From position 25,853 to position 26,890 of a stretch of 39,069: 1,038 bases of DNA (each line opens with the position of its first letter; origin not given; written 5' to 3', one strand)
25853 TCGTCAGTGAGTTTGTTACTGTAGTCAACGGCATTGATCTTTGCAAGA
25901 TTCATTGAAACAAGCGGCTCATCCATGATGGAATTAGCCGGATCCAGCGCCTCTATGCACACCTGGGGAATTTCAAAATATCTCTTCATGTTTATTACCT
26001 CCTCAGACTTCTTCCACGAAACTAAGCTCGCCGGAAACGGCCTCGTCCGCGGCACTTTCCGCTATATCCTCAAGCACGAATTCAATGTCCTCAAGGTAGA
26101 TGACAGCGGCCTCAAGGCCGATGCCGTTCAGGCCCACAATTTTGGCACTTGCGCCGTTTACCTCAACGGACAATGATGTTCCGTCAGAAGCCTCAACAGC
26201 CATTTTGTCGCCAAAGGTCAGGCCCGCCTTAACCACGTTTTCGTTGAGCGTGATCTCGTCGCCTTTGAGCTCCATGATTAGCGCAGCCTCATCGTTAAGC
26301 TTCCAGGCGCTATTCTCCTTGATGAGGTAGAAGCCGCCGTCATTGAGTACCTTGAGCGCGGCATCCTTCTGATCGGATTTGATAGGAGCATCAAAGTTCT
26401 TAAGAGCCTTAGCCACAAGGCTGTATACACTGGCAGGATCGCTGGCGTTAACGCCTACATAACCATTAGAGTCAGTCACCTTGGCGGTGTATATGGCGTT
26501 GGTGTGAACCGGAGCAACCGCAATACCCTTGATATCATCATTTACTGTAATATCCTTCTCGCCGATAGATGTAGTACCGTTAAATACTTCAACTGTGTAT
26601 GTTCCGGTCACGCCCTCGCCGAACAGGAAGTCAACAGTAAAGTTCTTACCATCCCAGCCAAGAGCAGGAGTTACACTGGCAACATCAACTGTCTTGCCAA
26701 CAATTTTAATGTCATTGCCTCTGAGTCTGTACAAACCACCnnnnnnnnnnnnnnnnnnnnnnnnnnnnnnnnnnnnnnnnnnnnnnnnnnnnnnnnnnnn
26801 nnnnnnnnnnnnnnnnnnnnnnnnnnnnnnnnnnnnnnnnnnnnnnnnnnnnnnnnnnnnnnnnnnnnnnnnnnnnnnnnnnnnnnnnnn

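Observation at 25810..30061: Cassette copy 2: same frame architecture carrying a PI-PLC-like cargo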

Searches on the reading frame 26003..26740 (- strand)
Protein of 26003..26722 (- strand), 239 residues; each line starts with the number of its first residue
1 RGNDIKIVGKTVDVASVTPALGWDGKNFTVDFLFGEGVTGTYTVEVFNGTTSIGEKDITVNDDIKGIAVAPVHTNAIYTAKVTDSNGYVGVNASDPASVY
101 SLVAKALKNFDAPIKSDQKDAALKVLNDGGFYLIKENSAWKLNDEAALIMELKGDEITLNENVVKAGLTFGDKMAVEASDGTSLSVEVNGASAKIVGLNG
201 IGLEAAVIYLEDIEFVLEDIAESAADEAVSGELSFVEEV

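Call 13: find_homologous_proteins(query=window:26003-26722:-)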
Query window:26003-26722:-: 834 candidates shared short words with the query, none scored E <= 0.001.
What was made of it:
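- Tried and rejected: Call 13: a C-module search with the stop codon included in the query returned nothing, so one search was wasted.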

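Call 22: find_related_loci(query=A1, collection=genome_contigs, flank=10000)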
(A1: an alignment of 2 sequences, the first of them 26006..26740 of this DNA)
Query A1 (245 aa) in genome_contigs; peptide patterns used: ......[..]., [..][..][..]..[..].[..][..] (x = any residue, [..] = any of these).
150 stretches matched a pattern, but none encodes a relative of the query by tblastn (E <= 1e-3).

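Call 27: search_protein_representatives(alignment_id=A1)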
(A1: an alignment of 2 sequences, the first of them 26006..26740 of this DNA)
Query: 2 sequences, 262 profile positions. Proteins with E-value up to 0.001 (for the whole library): 50; up to 1e-10: 39; up to 1e-30: 14. The best 50 are listed.
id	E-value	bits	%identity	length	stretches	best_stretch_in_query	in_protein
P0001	1.6e-126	437.8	-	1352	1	1-262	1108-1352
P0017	1.3e-74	267.8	-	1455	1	1-262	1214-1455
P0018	4.4e-53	197.2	-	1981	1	4-262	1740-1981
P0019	2.6e-44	168.4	-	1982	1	2-261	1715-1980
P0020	4.7e-44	167.5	-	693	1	19-262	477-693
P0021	1.9e-43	165.6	-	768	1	24-262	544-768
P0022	5.6e-42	160.8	-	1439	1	16-262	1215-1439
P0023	2.9e-41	158.4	-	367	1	19-262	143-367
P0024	2.7e-38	148.7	-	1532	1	11-262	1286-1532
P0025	1.5e-34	136.4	-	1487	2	1-262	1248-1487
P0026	2.4e-33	132.4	-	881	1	20-262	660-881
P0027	2.7e-32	129.0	-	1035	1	21-262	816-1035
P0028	7.2e-32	127.6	-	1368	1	22-262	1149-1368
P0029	4.4e-31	125.1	-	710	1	17-262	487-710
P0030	1.3e-30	123.5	-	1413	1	14-262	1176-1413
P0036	2.3e-26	109.6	-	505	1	25-260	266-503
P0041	9.7e-21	91.1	-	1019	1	15-259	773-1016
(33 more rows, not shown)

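Call 35: find_related_loci(query=A4, collection=metagenome_contigs, flank=8000)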
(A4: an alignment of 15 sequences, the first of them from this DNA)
Query A4 (235 aa) in metagenome_contigs; peptide patterns used: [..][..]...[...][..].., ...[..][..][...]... (x = any residue, [..] = any of these).
234 stretches matched a pattern, but none encodes a relative of the query by tblastn (E <= 1e-3).
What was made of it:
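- Tried and rejected: JGI metagenomes gave none (call 35).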

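Call 36: find_related_loci(query=A4, collection=genome_contigs, flank=8000)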
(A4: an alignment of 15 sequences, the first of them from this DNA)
Query A4 (235 aa) in genome_contigs; peptide patterns used: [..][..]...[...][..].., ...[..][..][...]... (x = any residue, [..] = any of these).
161 stretches matched a pattern; 1 encode a relative of the query (tblastn E <= 1e-3); 1 distinct loci.
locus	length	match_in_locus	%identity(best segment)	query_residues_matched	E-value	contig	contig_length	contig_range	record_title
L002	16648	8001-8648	34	16-235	2e-25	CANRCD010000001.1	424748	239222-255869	MAG: uncultured Clostridia bacterium isolate Lapin-028__bin36 genome assembly, contig: Lapin-028__NODE_1_length_424748_c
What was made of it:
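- Tried and rejected: GTDB genomes gave nothing with A1 (call 22) and one locus with A4 (call 36).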

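Call 40: find_encoding_contigs(protein=P0018, flank=2500, max_places=2)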
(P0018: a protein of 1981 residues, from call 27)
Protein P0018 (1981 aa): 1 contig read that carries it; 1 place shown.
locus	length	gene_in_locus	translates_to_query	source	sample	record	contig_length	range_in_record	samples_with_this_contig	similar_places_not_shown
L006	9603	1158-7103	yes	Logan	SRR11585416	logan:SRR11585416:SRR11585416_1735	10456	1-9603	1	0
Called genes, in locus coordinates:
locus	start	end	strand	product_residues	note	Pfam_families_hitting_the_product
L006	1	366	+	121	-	?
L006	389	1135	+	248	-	PF00483:NTP_transferase, PF12804:NTP_transf_3 (weak)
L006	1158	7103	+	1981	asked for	PF16889:Hepar_II_III_N (weak), PF24517:CBM96, PF16889:Hepar_II_III_N, PF07940:Hepar_II_III_C, PF06458:MucBP (weak), PF13385:Laminin_G_3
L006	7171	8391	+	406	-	PF04107:GCS2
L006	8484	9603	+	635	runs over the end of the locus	PF00395:SLH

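Call 53: search_solved_structures(query=A3, max_evalue=10, show_alignments=1)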
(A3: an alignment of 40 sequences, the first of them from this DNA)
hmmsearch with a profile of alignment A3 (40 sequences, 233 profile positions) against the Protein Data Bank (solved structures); distinct sequences matched with E-value up to 10: 8.
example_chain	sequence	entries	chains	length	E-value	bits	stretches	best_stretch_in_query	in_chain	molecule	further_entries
5b29_A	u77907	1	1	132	0.38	13.6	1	136-200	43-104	Fatty acid-binding protein, heart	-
5b28_A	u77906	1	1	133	0.39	13.6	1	137-200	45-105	Fatty acid-binding protein, heart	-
1g5w_A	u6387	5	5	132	0.48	13.3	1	136-200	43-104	FATTY ACID-BINDING PROTEIN | MUSCLE FATTY ACID BINDING PROTEIN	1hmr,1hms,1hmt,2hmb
5ce4_A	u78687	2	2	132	0.49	13.3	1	136-200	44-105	Fatty acid-binding protein, heart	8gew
9lvq_A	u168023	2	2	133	0.49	13.2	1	136-200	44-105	Fatty acid-binding protein, heart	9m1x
3wvm_A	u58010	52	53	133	0.49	13.2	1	136-200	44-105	Fatty acid-binding protein, heart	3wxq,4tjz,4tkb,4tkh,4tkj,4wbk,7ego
5hz9_A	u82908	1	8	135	0.52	13.2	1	136-200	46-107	Fatty acid-binding protein, heart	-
6aq1_A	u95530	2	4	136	0.53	13.1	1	136-200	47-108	Fatty acid-binding protein, heart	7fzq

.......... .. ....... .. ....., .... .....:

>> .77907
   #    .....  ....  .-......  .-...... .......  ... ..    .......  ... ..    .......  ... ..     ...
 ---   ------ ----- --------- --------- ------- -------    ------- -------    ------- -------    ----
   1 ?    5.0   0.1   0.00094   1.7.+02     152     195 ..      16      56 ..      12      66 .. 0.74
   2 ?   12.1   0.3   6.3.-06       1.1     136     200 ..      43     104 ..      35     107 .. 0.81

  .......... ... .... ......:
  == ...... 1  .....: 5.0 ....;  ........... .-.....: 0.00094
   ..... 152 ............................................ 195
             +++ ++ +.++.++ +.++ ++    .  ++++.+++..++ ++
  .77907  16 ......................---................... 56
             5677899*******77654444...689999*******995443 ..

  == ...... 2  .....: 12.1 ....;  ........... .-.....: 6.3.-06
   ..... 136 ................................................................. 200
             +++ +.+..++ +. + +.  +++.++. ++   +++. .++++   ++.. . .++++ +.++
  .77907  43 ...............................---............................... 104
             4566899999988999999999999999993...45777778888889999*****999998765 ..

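Call 54: find_encoding_contigs(protein=P0022, flank=3000, max_places=1)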
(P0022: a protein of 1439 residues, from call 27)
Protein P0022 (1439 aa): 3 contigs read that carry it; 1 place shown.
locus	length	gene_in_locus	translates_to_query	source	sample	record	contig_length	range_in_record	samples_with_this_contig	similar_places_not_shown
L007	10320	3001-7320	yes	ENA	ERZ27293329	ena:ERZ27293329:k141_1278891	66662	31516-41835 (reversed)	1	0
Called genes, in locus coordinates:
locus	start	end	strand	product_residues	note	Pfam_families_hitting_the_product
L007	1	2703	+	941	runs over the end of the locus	PF00005:ABC_tran (faint), PF02463:SMC_N (faint), PF03193:RsgA_GTPase (faint), PF13191:AAA_16 (faint), PF13555:AAA_29 (faint), PF20703:nSTAND1 (faint), PF17760:UvrA_inter, PF17755:UvrA_DNA-bind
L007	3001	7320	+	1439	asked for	PF20578:aBig_2 (faint)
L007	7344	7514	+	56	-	-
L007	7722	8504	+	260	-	PF00165:HTH_AraC (faint), PF12833:HTH_18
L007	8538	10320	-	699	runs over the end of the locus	PF13306:LRR_5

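Call 55: find_encoding_contigs(protein=P0041, flank=3000, max_places=1)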
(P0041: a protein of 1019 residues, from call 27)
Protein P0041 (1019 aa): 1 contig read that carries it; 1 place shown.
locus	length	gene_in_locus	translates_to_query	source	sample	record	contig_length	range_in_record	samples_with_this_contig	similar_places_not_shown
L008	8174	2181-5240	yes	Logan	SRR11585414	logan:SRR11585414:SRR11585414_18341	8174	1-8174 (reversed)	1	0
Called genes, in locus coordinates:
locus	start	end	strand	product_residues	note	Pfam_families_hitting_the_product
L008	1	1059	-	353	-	?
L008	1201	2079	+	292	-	PF02588:YitT_membrane, PF10035:DUF2179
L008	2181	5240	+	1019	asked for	PF02018:CBM_4_9 (weak)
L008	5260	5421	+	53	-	-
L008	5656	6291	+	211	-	PF18475:PIN7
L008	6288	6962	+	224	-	PF12847:Methyltransf_18, PF04816:TrmK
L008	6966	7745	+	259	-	PF01784:DUF34_NIF3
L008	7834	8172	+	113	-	?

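Call 56: find_encoding_contigs(protein=P0036, flank=3000, max_places=1)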
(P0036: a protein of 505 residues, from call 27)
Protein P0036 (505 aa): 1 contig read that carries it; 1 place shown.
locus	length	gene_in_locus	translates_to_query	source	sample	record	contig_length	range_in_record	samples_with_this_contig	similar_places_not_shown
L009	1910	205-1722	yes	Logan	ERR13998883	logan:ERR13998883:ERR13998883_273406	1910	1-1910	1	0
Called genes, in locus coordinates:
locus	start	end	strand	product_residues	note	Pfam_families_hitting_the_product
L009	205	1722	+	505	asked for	-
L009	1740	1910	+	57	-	?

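Call 64: predict_structure(alignment_id=A3)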
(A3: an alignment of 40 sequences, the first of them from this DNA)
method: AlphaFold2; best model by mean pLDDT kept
length: 235 residues; sequences in the alignment: 40
mean_pLDDT: 87.6   pTM: 0.77
mean pLDDT of the five models: 87.6, 87.5, 86.6, 85.7, 85.3
residues with pLDDT >= 90: 163; 70-90: 32; 50-70: 40; < 50: 0
segments of 3 or more residues with pLDDT < 50: none
pLDDT, mean of each block of 10 residues (from residue 1): 77 97 98 96 97 96 95 96 91 97 94 95 89 92 96 96 92 89 94 74 60 60 57 61
secondary structure, 60 per line:
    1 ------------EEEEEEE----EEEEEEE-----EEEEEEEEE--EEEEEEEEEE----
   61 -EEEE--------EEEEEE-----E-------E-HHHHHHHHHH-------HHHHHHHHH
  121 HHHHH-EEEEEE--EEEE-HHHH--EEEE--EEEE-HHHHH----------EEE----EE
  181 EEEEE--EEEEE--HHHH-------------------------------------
elements in order: E13-19 E24-30 E36-44 E47-56 E62-65 E74-79 H95-104 H112-125 E127-132 E135-138 H140-143 E146-149 E152-155 H157-161 E172-174 E179-185 E188-192 H195-198
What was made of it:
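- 26474..26674 (-): C-module part 1: FN3-like beta sandwich, aa ~1130-1196. AlphaFold model, pLDDT >90 in this part (call 64).
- The AlphaFold model has pLDDT 87.6, with a folded FN3 domain and alpha/beta domain and an unstructured tail at pLDDT ~60 (call 64).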

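Call 67: fold_search(model_id=the predicted structure, library=pdb)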
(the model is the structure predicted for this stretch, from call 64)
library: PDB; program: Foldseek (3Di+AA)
matches with E <= 10: 1773; with E <= 0.001: 6
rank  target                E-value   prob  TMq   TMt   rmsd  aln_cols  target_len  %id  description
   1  1bqu_B                5.0e-04  0.98  0.24  0.26  12.3       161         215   10  CYTOKYNE-BINDING REGION OF GP130 (released 1998-08-26)
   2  6pol_E                6.6e-04  1.00  0.23  0.44   6.6       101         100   18  Crystal structure of the human NELL1 EGF1-3-Robo3 FN1 complex (released 2020-05-06)
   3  6nmy_D                7.0e-04  1.00  0.24  0.28   5.9       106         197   18  A Cytokine-receptor complex (released 2020-01-22)
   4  6pol_C                7.8e-04  1.00  0.22  0.42   6.6        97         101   18  Crystal structure of the human NELL1 EGF1-3-Robo3 FN1 complex (released 2020-05-06)
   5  4lsd_F                8.3e-04  1.00  0.22  0.40   5.3        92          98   15  Myokine structure (released 2013-10-16)
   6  6pol_A                9.8e-04  1.00  0.22  0.42   6.5        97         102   18  Crystal structure of the human NELL1 EGF1-3-Robo3 FN1 complex (released 2020-05-06)
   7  6pog_A                1.0e-03  1.00  0.25  0.47   4.9       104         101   15  Crystal structure of the NELL2 EGF1-6-Robo3 FN1 complex (released 2020-05-06)
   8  2dm4_MODEL_1_A        1.1e-03  1.00  0.25  0.45   5.3       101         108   16  Solution structure of the second fn3 domain of human sorLA/LR11 (released 2006-10-20)
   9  7jw7_B                1.3e-03  1.00  0.23  0.48   4.8        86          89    9  Structure of monobody 27 human MLKL pseudokinase domain complex (released 2021-03-10)
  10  3n1g_D                1.3e-03  0.99  0.22  0.39   5.6        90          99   10  Crystal structure of DhhN bound to BOCFn3 (released 2010-06-02)
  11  5z06_A                1.3e-03  0.99  0.23  0.10   7.3       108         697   11  Crystal structure of beta-1,2-glucanase from Parabacteroides distasonis (released 2018-05-30)
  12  5z06_B                1.3e-03  0.99  0.22  0.09   8.0       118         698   11  Crystal structure of beta-1,2-glucanase from Parabacteroides distasonis (released 2018-05-30)
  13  8tld_E                1.4e-03  0.99  0.22  0.36   6.2        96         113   18  Structure of the IL-5 Signaling Complex (released 2024-04-10)
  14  5kf4_C                1.7e-03  1.00  0.24  0.47   5.7        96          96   10  Crystal structure of FN3 domain (Residues P368-P466) of Human collagen XX (released 2016-07-06)
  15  5ecj_E                2.0e-03  0.97  0.20  0.37   6.6        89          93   15  Crystal structure of monobody Mb(S4) bound to Prdm14 in complex with Mtgr1 (released 2015-12-02)
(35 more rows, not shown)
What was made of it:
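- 26474..26674 (-): Foldseek returns FN3 hits (call 67).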

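Call 77: search_protein_families(library=pfam, alignment_id=A7, max_evalue=0.00001)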
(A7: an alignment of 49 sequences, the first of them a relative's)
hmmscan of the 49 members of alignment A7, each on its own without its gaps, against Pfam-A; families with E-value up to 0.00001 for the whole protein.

A. member 1, P0017 (1455 aa): 3 families
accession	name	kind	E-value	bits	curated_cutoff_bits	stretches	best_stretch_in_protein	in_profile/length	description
PF15892.11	BNR_4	-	5.3e-40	137.9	27.3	1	347-625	1-269/272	BNR repeat-containing family member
PF20578.4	aBig_2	-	2.8e-10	40.3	27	1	945-1005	21-88/89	Atrophied bacterial Ig domain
PF13385.13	Laminin_G_3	-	2.6e-09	37.9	27.6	1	1064-1225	3-151/151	Concanavalin A-like lectin/glucanases superfamily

B. families by the number of members that match (of 49 scanned): 21 families
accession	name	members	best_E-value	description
PF13385.13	Laminin_G_3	9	4.9e-32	Concanavalin A-like lectin/glucanases superfamily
PF20578.4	aBig_2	7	4.8e-34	Atrophied bacterial Ig domain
PF13306.12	LRR_5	4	1.2e-174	BspA type Leucine rich repeat region (6 copies)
PF00754.31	F5_F8_type_C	4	2.9e-24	F5/8 type C domain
PF22633.2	F5_F8_type_C_2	4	3.8e-18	NedA-like, galactose-binding domain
PF13855.12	LRR_8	3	7.1e-27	Leucine rich repeat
PF07532.17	Big_4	3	9.6e-18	Bacterial Ig-like domain (group 4)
PF15892.11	BNR_4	2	5.3e-40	BNR repeat-containing family member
PF02368.24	Big_2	2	1.4e-31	Bacterial Ig-like domain (group 2)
PF07470.19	Glyco_hydro_88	1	5.4e-57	Glycosyl Hydrolase Family 88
PF24517.2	CBM96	1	2.9e-24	Carbohydrate-binding module family 96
PF07940.18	Hepar_II_III_C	1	4.6e-20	Heparinase II/III-like, C-terminal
PF16889.11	Hepar_II_III_N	1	2.6e-15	Heparinase II/III N-terminus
PF13229.12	Beta_helix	1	1.6e-12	Right handed beta helix region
PF23952.1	LRR_EndoS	1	9.3e-11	Endo-beta-N-acetylglucosaminidase EndoS LRR domain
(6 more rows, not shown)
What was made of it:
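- Cargos are extracellular glycan-active or binding domains: GH43, GH88, heparinase II/III, BNR_4, M60, LRR_5, F5/8C, CBMs, LamG (call 77). The cargo list is standard CAZyme and adhesin content (call 77).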

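Call 102: search_protein_families(library=pfam, alignment_id=A3, max_evalue=1)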
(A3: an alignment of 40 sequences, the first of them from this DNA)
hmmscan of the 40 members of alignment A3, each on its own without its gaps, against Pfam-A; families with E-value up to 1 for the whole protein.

A. member 1, seq(235 aa): 1 family
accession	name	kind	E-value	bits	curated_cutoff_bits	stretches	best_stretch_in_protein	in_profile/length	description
PF08861.15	DUF1828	-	0.035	14.8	22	1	127-156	13-43/91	Domain of unknown function DUF1828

B. families by the number of members that match (of 40 scanned): 39 families (the first 25 are shown)
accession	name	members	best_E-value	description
PF13753.12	SWM_repeat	3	0.026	Putative flagellar system-associated repeat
PF08861.15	DUF1828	2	0.035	Domain of unknown function DUF1828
PF25679.1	DUF7947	1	0.0074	Family of unknown function (DUF7947)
PF04488.21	Gly_transf_sug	1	0.0075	Glycosyltransferase sugar-binding region containing DXD motif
PF03979.19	Sigma70_r1_1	1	0.013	Sigma-70 factor, region 1.1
PF11536.14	DUF3226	1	0.014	Protein of unknown function (DUF3226)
PF03853.21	YjeF_N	1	0.016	YjeF-related protein N-terminus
PF23560.1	GBD_Hemicentin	1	0.018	Hemicentin galactose-binding domain-like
PF12324.14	HTH_15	1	0.037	Helix-turn-helix domain of alkylmercury lyase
PF25371.1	DUF7884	1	0.044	Domain of unknown function (DUF7884)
PF02618.21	YceG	1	0.045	YceG-like family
PF23956.1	DUF7285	1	0.054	Family of unknown function (DUF7285)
PF17304.8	OM14_C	1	0.055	Mitochondrial outer membrane protein OM14, C-terminal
PF02575.21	YbaB_DNA_bd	1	0.057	YbaB/EbfC DNA-binding family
PF04981.18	NMD3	1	0.058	NMD3 family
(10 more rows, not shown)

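Call 108: find_related_loci(query=A4, collection=viral_contigs, flank=5000)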
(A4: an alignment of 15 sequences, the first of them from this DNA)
Query A4 (235 aa) in viral_contigs; peptide patterns used: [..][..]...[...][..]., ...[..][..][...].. (x = any residue, [..] = any of these).
188 stretches matched a pattern, but none encodes a relative of the query by tblastn (E <= 1e-3).
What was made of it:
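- Tried and rejected: IMG/VR viral contigs gave none (call 108), so there is no sign of phage origin.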
